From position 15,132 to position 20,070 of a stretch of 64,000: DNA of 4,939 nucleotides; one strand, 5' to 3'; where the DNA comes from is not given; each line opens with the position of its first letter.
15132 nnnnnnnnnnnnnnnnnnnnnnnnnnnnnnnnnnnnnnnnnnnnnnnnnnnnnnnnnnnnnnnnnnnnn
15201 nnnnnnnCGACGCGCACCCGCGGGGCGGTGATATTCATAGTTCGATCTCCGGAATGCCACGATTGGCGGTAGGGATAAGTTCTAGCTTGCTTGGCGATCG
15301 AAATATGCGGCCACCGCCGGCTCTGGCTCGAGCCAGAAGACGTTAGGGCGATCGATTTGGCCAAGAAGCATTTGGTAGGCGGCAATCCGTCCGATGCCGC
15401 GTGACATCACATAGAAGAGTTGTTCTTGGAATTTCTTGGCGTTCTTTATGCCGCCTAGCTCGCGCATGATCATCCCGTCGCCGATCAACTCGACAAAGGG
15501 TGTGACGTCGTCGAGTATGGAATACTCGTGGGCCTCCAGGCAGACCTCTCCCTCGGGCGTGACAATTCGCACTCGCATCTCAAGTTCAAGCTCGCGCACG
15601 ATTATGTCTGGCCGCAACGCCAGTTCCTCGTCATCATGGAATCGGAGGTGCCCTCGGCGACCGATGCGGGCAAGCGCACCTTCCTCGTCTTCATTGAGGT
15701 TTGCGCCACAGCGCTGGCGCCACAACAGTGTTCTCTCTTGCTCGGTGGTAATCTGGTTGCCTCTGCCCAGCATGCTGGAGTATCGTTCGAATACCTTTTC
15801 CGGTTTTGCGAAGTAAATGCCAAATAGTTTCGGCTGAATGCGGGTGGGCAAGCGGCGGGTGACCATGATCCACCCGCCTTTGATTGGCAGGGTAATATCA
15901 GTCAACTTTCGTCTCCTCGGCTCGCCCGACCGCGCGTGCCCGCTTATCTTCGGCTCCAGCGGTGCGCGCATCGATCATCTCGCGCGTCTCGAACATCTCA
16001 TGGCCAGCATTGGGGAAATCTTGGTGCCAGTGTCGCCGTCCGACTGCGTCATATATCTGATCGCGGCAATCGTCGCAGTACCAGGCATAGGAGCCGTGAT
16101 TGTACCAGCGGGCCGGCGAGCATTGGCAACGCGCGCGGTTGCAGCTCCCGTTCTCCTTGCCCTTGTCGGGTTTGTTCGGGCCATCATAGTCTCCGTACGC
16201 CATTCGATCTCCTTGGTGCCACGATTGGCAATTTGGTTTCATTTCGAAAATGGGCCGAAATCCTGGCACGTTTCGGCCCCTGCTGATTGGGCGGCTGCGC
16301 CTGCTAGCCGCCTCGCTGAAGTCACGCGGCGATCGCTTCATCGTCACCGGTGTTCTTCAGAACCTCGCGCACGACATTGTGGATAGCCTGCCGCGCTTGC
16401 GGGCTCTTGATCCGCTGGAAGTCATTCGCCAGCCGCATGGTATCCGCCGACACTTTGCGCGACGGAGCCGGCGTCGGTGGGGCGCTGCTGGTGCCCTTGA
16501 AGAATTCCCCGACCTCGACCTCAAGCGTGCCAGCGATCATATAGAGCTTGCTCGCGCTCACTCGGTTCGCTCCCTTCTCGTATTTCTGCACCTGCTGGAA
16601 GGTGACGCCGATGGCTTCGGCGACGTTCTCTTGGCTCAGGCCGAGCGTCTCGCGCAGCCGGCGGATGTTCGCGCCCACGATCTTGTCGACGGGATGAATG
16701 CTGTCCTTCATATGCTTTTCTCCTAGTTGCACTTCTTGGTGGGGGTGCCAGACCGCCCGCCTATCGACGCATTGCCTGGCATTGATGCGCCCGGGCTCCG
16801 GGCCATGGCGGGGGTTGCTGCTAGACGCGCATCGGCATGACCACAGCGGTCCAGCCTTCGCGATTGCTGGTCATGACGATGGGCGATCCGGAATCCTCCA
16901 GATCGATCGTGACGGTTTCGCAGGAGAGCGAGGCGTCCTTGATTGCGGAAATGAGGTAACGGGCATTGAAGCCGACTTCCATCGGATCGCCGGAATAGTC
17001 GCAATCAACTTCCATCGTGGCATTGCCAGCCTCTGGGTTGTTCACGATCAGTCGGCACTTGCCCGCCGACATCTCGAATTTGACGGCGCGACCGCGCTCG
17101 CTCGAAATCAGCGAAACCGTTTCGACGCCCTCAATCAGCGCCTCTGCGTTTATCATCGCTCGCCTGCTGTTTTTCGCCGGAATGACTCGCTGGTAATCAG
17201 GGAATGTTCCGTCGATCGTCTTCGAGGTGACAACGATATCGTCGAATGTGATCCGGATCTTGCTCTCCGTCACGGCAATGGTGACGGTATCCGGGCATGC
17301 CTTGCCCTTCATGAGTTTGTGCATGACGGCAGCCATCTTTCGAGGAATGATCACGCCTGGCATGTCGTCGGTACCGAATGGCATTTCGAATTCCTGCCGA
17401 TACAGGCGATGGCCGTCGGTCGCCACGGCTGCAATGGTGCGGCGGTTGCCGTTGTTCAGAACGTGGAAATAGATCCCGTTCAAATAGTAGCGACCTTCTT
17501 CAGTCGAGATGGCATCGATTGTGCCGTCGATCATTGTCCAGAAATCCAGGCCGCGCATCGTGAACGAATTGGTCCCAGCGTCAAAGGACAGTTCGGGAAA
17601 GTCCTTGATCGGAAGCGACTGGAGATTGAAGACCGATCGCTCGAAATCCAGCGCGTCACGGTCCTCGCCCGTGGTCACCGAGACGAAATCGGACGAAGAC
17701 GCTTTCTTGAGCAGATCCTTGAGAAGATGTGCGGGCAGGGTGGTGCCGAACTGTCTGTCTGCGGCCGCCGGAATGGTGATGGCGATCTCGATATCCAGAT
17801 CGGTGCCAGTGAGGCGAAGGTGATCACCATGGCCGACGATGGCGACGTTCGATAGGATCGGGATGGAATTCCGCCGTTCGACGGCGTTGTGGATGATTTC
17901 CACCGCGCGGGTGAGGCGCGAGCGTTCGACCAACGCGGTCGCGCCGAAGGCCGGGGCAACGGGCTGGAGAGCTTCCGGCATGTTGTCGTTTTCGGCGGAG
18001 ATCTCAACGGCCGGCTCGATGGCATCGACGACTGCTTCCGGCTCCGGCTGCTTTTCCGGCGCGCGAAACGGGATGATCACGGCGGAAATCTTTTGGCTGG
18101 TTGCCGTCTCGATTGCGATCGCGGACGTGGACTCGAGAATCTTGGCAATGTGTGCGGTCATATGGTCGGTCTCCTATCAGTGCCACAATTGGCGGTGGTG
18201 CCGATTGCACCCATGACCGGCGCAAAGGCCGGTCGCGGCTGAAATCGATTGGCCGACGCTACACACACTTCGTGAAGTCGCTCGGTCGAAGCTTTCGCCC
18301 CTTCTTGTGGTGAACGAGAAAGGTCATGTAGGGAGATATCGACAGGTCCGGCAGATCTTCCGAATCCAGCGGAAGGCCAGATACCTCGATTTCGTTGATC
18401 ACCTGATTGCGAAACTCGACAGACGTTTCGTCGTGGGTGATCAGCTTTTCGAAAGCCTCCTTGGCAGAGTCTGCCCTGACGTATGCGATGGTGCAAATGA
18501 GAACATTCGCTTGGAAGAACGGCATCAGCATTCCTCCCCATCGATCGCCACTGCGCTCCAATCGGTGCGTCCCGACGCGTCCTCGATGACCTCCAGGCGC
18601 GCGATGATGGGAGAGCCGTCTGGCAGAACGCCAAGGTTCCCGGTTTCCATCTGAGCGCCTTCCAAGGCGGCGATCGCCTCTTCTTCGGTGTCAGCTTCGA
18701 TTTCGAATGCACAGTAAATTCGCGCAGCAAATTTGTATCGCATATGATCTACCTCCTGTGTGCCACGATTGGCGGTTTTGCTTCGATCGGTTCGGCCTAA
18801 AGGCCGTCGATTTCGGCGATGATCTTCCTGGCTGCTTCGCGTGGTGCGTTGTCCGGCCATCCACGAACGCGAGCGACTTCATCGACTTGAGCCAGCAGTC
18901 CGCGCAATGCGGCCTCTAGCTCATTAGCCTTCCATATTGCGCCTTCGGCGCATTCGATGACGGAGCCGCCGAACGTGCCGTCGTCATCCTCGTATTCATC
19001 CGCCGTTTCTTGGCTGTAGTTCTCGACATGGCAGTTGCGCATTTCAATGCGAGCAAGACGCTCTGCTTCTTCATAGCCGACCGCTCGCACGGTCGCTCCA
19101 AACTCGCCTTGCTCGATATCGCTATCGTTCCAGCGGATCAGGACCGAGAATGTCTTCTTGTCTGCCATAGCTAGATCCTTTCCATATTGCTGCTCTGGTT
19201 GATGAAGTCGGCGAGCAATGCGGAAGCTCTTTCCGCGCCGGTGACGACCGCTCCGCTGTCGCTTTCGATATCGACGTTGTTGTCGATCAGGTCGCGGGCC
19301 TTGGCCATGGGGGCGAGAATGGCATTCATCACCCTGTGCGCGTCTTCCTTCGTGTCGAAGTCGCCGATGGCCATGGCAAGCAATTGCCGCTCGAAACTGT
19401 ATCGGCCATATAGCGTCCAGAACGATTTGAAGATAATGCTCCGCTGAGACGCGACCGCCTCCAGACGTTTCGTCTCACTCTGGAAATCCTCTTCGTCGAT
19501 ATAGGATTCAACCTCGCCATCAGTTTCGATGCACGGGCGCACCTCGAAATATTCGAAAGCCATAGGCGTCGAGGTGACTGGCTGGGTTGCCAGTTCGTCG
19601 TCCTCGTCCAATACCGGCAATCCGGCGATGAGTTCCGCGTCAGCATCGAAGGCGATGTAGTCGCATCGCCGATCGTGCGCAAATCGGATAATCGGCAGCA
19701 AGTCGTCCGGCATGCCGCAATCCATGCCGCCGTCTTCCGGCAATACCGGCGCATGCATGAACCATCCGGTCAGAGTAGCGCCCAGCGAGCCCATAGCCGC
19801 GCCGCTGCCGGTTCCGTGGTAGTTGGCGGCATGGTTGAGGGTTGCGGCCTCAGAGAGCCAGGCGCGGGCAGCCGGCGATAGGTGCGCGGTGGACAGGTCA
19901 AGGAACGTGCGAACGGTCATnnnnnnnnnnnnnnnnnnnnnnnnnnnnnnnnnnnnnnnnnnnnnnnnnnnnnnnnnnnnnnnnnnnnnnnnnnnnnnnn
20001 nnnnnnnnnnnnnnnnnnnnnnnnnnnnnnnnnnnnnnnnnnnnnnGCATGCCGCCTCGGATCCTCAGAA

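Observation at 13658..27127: Fifteen-copy hairpin+RBS cassette in front of the early genes, with compensatory stem changes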

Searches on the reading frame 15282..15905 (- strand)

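Call 14: search_protein_families(library=pfam, proteins=[window:15282-15905:-], max_evalue=0.01)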
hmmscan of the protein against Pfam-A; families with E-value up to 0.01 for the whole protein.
window:15282-15905:- (207 aa): 1 family
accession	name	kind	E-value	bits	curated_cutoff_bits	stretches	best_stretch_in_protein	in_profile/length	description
PF01458.23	SUFBD_core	-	0.0049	16.8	27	1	160-181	208-229/232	SUF system FeS cluster assembly, SufBD core domain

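Call 15: search_protein_families(library=phrogs, proteins=[window:15282-15905:-], max_evalue=0.001)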
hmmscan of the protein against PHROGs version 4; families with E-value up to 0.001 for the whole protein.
window:15282-15905:- (207 aa): 0 families

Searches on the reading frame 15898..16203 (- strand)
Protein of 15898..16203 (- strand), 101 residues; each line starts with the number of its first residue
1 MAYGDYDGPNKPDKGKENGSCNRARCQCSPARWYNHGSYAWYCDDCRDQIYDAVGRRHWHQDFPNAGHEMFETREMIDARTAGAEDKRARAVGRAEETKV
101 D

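Call 47: search_protein_families(library=pfam, proteins=[window:15898-16203:-], max_evalue=0.05)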
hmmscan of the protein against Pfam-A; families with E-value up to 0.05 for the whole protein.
window:15898-16203:- (101 aa): 0 families

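Call 69: search_protein_families(library=phrogs, proteins=[window:15898-16203:-], max_evalue=0.01)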
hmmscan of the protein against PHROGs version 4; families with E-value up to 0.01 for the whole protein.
window:15898-16203:- (101 aa): 1 family
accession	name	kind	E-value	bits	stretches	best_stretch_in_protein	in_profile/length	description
phrog_13772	-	unknown function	8.8e-06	26.8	1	13-57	69-113/130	-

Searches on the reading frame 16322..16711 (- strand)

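Call 14: search_protein_families(library=pfam, proteins=[window:16322-16711:-], max_evalue=0.01)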
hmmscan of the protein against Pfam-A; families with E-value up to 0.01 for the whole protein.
window:16322-16711:- (129 aa): 7 families
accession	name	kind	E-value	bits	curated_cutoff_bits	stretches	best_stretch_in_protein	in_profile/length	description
PF01381.28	HTH_3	-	4.6e-13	49.4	23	1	16-70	1-55/55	Helix-turn-helix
PF13560.12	HTH_31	-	2.3e-08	34.6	27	1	13-56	3-47/64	Helix-turn-helix domain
PF13443.12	HTH_26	-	2.1e-06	28.3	22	1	15-71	1-58/63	Cro/C1-type HTH DNA-binding domain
PF12844.13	HTH_19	-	5.5e-06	26.6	30.2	1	13-74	1-62/64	Helix-turn-helix domain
PF15731.11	MqsA_antitoxin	-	0.00032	21.3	30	1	11-56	69-114/131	Antitoxin component of bacterial toxin-antitoxin system, MqsA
PF20317.4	HTH_60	-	0.0058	17.4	24.1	1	16-62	80-126/140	Helix-turn-helix domain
PF15943.11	YdaS_toxin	-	0.0059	16.8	30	0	21-56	6-40/65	Bacterial toxin YdaS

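Call 15: search_protein_families(library=phrogs, proteins=[window:16322-16711:-], max_evalue=0.001)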
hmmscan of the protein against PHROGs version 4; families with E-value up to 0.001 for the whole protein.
window:16322-16711:- (129 aa): 20 families
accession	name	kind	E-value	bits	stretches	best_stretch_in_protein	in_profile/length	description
phrog_8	-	transcription regulation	5.2e-13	50.2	1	15-97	165-241/346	transcriptional regulator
phrog_2439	-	transcription regulation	4.8e-11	43.1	1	11-110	7-100/367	transcriptional regulator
phrog_2967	-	transcription regulation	2.9e-10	41.1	1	9-90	8-78/225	transcriptional regulator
phrog_3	-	transcription regulation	3.6e-10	41.2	1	10-87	87-167/430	transcriptional repressor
phrog_2328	-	transcription regulation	3.8e-09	37.4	1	12-109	16-114/128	transcriptional repressor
phrog_5823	-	transcription regulation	8.8e-09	36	1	12-81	7-77/404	transcriptional regulator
phrog_4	-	transcription regulation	2.3e-08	34.4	1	10-88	135-205/400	transcriptional repressor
phrog_38149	-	unknown function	6.7e-07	30.4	1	10-58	7-55/190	-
phrog_2104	-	unknown function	1.7e-06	29.2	1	6-50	34-78/103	-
phrog_7241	-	transcription regulation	3.6e-06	28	1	16-67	66-117/122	transcriptional regulator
phrog_7950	-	transcription regulation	6.2e-06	27.2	1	14-50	10-46/68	transcriptional repressor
phrog_955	-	DNA, RNA and nucleotide metabolism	7.9e-06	26.7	1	11-52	24-65/142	HTH DNA binding protein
phrog_4836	-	transcription regulation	2.7e-05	24.8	1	9-85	73-147/194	CII-like regulator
phrog_1373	-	transcription regulation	0.00012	23.1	1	13-53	65-105/166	transcriptional regulator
phrog_5119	-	unknown function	0.0002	22.2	1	10-52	52-94/152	-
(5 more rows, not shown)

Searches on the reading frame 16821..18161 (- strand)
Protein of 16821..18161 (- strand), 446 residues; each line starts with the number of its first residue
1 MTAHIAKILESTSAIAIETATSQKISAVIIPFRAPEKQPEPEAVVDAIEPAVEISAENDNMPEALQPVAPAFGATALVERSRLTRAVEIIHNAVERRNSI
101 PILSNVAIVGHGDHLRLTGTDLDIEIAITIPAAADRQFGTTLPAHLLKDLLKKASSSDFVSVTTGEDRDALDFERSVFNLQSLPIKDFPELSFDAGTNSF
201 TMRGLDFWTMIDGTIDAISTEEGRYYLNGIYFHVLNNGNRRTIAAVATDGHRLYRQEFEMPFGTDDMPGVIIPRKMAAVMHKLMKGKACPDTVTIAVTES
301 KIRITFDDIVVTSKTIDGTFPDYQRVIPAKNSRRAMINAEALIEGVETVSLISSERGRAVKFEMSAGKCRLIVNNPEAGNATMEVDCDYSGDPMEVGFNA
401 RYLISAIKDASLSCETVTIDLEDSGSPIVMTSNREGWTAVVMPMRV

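Call 14: search_protein_families(library=pfam, proteins=[window:16821-18161:-], max_evalue=0.01)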
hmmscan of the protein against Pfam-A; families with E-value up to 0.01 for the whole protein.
window:16821-18161:- (446 aa): 3 families
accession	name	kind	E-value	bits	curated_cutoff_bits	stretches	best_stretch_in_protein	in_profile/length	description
PF02767.21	DNA_pol3_beta_2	-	1e-26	93.9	27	1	209-322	9-116/116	DNA polymerase III beta subunit, central domain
PF02768.20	DNA_pol3_beta_3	-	4.7e-24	84.9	27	1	325-445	2-121/121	DNA polymerase III beta subunit, C-terminal domain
PF00712.24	DNA_pol3_beta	-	3.7e-23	82.4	24.4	1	78-191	5-119/120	DNA polymerase III beta subunit, N-terminal domain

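Call 15: search_protein_families(library=phrogs, proteins=[window:16821-18161:-], max_evalue=0.001)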
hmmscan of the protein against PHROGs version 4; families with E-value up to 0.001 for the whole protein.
window:16821-18161:- (446 aa): 3 families
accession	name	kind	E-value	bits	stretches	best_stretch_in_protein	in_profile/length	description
phrog_947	-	DNA, RNA and nucleotide metabolism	1.9e-74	251.8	1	77-446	6-365/368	DNA polymerase processivity factor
phrog_3007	-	DNA, RNA and nucleotide metabolism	2.5e-17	64.3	1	221-383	20-179/190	RusA-like Holliday junction resolvase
phrog_6615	-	DNA, RNA and nucleotide metabolism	2.2e-09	38.3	1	315-446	68-213/214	DNA polymerase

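Call 16: search_dna_similar(query=window:16821-18161:-, collection=phages, mode=protein, max_rows=25)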
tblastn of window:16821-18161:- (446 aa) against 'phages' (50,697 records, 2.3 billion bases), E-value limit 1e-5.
Records with a match: 98; places in all: 98; records where one place covers at least 80% of the query: 40.
Best place of each record, by identity: <60% 98.
By first word of the organism name: Bacteriophage 21; Arthrobacter 17; Nodularia 9; Rhizobium 6; Salinibacter 5; Ralstonia 4; Mycobacterium 4; Microcystis 3; Paracoccus 3; Thermus 3; and 14 more.
By host as written in the record: - 26; Arthrobacter globiformis NRRL B-2979 SEA 8; Arthrobacter globiformis B-2979 6; Nodularia spumigena KAC65 4; Arthrobacter globiformis NRRL B-2979 3; Nodularia spumigena kac68 3; Salinibacter ruber M8 3; Aurantimonas sp. C5-1 2; and 29 more.
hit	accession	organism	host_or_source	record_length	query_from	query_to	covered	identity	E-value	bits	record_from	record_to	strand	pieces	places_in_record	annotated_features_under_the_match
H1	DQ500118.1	Rhizobium phage 16-3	-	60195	48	446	89%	40.0%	4e-73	255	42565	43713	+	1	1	16-3p081: p081 | 16-3p080: p080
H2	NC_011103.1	Rhizobium phage 16-3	-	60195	48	446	89%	40.0%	4e-73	255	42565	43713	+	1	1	16-3p081: DNA polymerase processivity factor | 16-3p080: p080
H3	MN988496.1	Rhizobium phage RHph_TM3_3_14B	Rhizobium etli T3_14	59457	78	446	83%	41.0%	5e-63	226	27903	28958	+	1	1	DNA polymerase III beta subunit protein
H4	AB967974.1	Aurantimonas phage AmM-1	Aurantimonas sp. C5-1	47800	78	446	83%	40.2%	5e-62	223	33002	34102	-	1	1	DNA polymerase III beta subunit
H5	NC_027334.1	Aurantimonas phage AmM-1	Aurantimonas sp. C5-1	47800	78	446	83%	40.2%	5e-62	223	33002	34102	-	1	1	DNA polymerase processivity factor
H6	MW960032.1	Rhizobium phage RHph_X2_25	Sinorhizobium americanum X2_25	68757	78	446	83%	38.8%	1e-55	205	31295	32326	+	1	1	DNA polymerase III beta subunit protein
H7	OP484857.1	Sinorhizobium phage AP-16-3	Sinorhizobium meliloti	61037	78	446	83%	38.2%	3e-61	221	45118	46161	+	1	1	hypothetical protein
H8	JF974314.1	Rhizobium phage RR1-A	Rhizobium radiobacter P007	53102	92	446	80%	39.4%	3e-55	203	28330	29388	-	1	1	DNA polymerase III subunit beta | hypothetical protein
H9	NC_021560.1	Rhizobium phage RR1-A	Rhizobium radiobacter P007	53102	92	446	80%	39.4%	3e-55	203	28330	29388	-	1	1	DNA polymerase processivity factor | hypothetical protein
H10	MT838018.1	Bacteriophage sp.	human fecal samples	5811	78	446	83%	37.6%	3e-68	241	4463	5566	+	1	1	record has no annotation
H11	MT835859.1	Bacteriophage sp.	human fecal samples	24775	72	446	84%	36.7%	2e-65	233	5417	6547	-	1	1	record has no annotation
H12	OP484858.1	Sinorhizobium phage NV1.1.1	Sinorhizobium meliloti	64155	12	446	98%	31.1%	3e-43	168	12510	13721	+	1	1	hypothetical protein (x2)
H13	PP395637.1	Microcystis phage Mae-JY04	Microcystis aeruginosa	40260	83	446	82%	36.2%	3e-54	200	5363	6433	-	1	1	DNA polymerase III subunit beta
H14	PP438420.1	Microcystis phage Mae-JY28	Microcystis aeruginosa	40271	83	446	82%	36.2%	3e-54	200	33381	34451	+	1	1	DNA polymerase III subunit beta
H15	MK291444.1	Paracoccus phage vB_PthS_Pthi1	Paracoccus thiocyanatus JCM 20756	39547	65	446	86%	33.2%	2e-34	142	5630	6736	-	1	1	DNA polymerase III beta subunit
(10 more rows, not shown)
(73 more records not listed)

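Call 26: find_related_loci(query=window:16821-18161:-, collection=viral_contigs, flank=10000)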
Query window:16821-18161:- (446 aa) in viral_contigs; peptide patterns used: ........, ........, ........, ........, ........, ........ (x = any residue, [..] = any of these).
9 stretches matched a pattern, but none encodes a relative of the query by tblastn (E <= 1e-3).

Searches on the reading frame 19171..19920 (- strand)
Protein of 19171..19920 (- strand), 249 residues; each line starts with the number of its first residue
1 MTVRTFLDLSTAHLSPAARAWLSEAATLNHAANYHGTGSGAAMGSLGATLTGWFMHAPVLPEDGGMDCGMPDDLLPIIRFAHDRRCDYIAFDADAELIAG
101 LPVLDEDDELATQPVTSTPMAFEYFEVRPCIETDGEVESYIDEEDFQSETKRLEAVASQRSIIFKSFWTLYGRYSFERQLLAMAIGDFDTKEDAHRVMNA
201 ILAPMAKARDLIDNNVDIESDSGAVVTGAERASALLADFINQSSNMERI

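Call 14: search_protein_families(library=pfam, proteins=[window:19171-19920:-], max_evalue=0.01)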
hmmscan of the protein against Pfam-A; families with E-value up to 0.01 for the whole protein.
window:19171-19920:- (249 aa): 1 family
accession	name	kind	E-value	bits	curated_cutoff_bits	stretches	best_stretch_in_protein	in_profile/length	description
PF19419.5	DUF5983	-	7e-20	71.6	27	1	6-105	1-89/90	Family of unknown function (DUF5983) C-terminal domain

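Call 15: search_protein_families(library=phrogs, proteins=[window:19171-19920:-], max_evalue=0.001)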
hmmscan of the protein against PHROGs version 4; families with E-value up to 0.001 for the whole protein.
window:19171-19920:- (249 aa): 1 family
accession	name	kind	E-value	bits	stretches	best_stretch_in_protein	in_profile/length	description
phrog_5003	-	unknown function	0.00071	20.9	0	41-104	37-103/105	-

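Call 25: find_related_loci(query=window:19171-19920:-, collection=viral_contigs, flank=10000)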
Query window:19171-19920:- (249 aa) in viral_contigs; peptide patterns used: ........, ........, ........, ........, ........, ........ (x = any residue, [..] = any of these).
2 stretches matched a pattern, but none encodes a relative of the query by tblastn (E <= 1e-3).
